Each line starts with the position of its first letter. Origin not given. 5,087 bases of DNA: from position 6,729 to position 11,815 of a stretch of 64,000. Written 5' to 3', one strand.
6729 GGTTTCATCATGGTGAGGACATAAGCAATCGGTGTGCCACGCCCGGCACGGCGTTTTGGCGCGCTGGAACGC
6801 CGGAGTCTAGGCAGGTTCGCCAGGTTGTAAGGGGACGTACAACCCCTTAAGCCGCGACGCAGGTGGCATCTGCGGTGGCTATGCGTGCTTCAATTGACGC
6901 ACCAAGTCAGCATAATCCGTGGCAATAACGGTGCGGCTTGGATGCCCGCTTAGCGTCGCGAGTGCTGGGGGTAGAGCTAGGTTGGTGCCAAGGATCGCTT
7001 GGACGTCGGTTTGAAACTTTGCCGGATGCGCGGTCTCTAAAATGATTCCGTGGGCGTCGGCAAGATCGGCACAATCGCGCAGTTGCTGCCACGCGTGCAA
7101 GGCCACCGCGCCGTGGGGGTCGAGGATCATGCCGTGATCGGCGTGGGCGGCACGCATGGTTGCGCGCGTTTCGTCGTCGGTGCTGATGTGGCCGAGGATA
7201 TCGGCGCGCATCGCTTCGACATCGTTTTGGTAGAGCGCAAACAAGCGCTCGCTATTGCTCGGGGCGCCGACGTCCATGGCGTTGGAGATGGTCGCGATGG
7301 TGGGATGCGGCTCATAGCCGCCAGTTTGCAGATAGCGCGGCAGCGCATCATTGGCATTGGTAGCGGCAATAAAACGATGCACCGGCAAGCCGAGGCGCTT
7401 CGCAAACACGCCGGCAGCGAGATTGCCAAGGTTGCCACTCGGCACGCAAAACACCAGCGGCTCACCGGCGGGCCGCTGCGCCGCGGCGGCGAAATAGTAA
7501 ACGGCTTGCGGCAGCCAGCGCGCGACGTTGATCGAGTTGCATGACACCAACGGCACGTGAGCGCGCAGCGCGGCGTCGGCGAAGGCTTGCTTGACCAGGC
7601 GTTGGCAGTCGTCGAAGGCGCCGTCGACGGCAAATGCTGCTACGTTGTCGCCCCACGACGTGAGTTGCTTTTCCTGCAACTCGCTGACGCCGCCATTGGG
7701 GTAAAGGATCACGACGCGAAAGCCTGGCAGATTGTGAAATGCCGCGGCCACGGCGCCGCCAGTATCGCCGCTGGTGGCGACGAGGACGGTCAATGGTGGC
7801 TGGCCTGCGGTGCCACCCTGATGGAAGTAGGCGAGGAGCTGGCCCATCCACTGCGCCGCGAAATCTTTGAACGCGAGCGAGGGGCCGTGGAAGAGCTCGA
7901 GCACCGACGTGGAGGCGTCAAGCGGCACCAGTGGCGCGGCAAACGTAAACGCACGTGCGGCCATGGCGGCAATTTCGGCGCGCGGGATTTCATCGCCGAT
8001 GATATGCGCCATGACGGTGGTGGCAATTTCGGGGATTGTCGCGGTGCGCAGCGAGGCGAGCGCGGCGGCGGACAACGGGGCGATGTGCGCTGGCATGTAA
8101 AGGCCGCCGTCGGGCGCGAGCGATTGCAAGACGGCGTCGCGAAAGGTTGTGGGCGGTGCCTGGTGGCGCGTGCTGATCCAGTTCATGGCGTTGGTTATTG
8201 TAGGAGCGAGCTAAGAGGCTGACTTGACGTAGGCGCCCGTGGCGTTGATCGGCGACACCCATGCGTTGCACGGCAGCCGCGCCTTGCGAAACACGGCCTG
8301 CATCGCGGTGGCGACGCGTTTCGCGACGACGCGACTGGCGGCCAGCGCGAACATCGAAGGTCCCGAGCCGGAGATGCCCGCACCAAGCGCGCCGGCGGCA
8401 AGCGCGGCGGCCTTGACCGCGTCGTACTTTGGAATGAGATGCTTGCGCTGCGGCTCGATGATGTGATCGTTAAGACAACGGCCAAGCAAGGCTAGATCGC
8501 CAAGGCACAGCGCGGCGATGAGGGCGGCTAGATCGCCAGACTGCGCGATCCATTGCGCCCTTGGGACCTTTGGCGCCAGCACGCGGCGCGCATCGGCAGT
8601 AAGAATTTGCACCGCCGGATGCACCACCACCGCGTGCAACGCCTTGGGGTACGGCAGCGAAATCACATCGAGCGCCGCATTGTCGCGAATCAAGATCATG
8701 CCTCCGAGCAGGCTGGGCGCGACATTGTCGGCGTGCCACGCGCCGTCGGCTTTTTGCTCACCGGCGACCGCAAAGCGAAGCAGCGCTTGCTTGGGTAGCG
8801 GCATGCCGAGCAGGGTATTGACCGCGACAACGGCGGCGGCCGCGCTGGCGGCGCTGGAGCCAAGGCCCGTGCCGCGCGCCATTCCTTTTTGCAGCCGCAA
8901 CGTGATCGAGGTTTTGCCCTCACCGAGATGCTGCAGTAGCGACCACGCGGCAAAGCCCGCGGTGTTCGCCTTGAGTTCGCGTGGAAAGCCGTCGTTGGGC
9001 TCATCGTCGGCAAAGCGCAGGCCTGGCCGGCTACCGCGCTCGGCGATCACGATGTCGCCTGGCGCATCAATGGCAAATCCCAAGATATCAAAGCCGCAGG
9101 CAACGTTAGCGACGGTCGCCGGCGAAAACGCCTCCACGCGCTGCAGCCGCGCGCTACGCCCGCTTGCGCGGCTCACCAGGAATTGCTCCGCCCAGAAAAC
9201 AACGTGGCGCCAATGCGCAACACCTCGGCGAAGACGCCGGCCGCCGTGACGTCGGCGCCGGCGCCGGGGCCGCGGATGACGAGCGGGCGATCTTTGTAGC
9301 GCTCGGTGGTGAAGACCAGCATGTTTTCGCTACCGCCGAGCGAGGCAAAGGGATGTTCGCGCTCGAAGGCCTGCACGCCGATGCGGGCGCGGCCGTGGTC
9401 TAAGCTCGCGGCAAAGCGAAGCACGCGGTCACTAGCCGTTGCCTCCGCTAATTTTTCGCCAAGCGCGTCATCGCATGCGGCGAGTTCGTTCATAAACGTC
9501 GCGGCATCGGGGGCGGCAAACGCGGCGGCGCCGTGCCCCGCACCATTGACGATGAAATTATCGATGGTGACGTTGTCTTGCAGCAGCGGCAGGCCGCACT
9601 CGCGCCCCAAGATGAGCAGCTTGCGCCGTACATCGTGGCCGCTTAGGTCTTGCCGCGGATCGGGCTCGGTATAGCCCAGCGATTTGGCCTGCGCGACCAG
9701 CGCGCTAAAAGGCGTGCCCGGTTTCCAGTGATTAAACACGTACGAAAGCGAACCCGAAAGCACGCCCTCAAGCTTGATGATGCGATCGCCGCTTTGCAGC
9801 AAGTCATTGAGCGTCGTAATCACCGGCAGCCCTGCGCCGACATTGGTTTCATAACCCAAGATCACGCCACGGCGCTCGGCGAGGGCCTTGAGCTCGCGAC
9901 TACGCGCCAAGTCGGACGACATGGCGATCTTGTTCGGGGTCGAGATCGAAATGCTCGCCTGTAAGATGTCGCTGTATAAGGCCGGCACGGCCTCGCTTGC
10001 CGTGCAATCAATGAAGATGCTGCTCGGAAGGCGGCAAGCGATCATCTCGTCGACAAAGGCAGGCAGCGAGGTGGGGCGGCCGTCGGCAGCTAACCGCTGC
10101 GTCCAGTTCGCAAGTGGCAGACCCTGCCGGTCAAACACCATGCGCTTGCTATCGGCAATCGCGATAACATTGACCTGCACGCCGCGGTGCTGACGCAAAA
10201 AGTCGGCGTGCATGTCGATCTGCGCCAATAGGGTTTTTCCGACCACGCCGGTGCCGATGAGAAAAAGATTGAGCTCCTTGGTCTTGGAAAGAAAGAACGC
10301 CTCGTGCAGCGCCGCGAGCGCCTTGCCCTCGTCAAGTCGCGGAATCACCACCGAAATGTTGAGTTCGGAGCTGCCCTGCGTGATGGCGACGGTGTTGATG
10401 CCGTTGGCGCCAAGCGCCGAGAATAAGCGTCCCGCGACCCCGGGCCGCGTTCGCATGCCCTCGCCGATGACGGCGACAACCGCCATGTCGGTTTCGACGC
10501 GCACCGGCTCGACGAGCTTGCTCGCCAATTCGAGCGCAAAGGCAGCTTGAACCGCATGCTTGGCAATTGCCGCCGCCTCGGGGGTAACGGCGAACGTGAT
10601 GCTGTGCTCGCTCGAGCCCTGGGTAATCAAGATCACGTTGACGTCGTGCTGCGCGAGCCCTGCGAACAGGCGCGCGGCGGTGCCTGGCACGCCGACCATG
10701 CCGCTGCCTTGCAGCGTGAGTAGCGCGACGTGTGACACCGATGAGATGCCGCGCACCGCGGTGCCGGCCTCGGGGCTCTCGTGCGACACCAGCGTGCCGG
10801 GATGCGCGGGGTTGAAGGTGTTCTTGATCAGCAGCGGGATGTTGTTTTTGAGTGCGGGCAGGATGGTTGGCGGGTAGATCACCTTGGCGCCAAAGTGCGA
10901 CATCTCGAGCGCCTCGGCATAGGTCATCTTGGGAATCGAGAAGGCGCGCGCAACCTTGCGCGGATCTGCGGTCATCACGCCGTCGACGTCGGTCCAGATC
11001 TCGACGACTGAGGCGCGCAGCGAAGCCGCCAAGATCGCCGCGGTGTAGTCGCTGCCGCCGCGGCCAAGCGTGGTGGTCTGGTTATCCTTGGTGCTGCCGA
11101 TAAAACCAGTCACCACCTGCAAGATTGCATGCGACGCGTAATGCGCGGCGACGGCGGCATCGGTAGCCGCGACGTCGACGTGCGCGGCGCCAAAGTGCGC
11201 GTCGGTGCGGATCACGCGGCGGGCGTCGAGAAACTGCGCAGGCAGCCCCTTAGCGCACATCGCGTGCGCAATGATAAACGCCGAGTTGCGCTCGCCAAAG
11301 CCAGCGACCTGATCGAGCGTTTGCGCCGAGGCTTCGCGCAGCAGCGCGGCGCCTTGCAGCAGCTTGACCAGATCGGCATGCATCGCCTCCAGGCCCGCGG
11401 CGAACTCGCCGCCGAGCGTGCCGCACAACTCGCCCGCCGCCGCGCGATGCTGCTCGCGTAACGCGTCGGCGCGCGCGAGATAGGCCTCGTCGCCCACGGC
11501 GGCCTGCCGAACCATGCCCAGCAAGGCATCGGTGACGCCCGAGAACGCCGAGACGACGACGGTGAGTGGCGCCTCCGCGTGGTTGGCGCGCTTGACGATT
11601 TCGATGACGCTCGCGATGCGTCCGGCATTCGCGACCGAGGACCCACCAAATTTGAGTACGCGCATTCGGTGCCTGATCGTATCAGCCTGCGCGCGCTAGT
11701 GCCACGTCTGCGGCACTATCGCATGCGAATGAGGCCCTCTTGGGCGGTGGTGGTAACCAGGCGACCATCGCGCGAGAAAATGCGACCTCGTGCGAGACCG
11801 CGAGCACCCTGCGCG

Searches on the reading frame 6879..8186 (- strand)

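Call 35: search_protein_families(library=pfam, proteins=[window:6879-8186:-], max_evalue=0.001)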
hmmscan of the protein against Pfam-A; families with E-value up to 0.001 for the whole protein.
window:6879-8186:- (435 aa): 3 families
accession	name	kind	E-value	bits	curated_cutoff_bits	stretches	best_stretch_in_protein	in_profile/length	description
PF00291.31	PALP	-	3e-28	99.5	35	1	96-378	28-286/295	Pyridoxal-phosphate dependent enzyme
PF14821.11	Thr_synth_N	-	3.1e-19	69.3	25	1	3-80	2-79/79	Threonine synthase N terminus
PF24857.1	THR4_C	-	4e-06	27.3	27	1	360-418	2-67/85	Threonine synthase, C-terminal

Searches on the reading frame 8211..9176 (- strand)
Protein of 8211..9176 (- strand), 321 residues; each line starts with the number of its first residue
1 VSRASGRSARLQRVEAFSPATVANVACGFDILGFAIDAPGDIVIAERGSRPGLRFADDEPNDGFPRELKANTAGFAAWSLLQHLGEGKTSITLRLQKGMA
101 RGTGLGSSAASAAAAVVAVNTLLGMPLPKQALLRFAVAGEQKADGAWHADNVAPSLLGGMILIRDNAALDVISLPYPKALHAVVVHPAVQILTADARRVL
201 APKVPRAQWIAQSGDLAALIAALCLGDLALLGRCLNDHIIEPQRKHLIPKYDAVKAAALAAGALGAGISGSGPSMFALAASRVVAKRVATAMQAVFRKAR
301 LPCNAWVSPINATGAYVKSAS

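Call 35: search_protein_families(library=pfam, proteins=[window:8211-9176:-], max_evalue=0.001)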
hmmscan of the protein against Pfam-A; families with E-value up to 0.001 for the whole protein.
window:8211-9176:- (321 aa): 2 families
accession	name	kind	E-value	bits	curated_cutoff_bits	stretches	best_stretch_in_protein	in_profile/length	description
PF00288.32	GHMP_kinases_N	-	8.5e-16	58.4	22.3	1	75-159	5-87/87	GHMP kinases N terminal domain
PF08544.19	GHMP_kinases_C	-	3.1e-15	56.8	21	1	219-297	1-84/85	GHMP kinases C terminal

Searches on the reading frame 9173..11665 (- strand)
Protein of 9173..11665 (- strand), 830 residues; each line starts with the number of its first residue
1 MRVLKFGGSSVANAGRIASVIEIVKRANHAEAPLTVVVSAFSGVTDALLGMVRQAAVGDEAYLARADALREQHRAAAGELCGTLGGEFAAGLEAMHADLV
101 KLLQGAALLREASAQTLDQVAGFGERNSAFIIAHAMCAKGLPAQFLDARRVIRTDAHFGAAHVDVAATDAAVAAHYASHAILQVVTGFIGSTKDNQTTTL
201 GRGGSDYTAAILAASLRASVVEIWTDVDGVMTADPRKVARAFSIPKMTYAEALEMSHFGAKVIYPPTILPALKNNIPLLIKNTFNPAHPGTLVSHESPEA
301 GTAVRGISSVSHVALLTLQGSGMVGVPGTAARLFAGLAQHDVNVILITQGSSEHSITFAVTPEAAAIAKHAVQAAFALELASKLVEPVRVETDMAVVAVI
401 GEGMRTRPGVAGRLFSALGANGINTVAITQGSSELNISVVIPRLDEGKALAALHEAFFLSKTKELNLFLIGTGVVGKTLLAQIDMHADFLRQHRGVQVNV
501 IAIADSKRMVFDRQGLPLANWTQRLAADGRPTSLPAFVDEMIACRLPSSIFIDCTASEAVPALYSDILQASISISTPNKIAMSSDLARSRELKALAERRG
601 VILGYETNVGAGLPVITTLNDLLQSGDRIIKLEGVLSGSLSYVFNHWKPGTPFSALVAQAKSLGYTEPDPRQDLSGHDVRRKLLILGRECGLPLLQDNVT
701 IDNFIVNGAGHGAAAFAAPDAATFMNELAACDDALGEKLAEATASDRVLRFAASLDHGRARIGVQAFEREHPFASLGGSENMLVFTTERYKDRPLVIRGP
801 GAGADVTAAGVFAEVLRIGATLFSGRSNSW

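Call 35: search_protein_families(library=pfam, proteins=[window:9173-11665:-], max_evalue=0.001)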
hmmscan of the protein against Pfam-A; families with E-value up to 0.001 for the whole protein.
window:9173-11665:- (830 aa): 6 families
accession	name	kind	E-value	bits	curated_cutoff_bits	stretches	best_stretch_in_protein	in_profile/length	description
PF00696.33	AA_kinase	-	1.1e-43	150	24.9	1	2-282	3-234/234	Amino acid kinase family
PF00742.24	Homoserine_dh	-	2.3e-43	148.5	22.9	1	614-816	1-173/173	Homoserine dehydrogenase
PF22468.2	ACT_9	-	1.9e-42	143.3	27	2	397-457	1-61/61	ACT domain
PF13840.12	ACT_7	-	1.8e-15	56.9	27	2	390-455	2-65/65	ACT domain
PF01842.31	ACT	-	1.8e-15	56.8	27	2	404-455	7-63/66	ACT domain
PF03447.22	NAD_binding_3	-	7e-14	53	24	1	471-605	1-115/116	Homoserine dehydrogenase, NAD binding domain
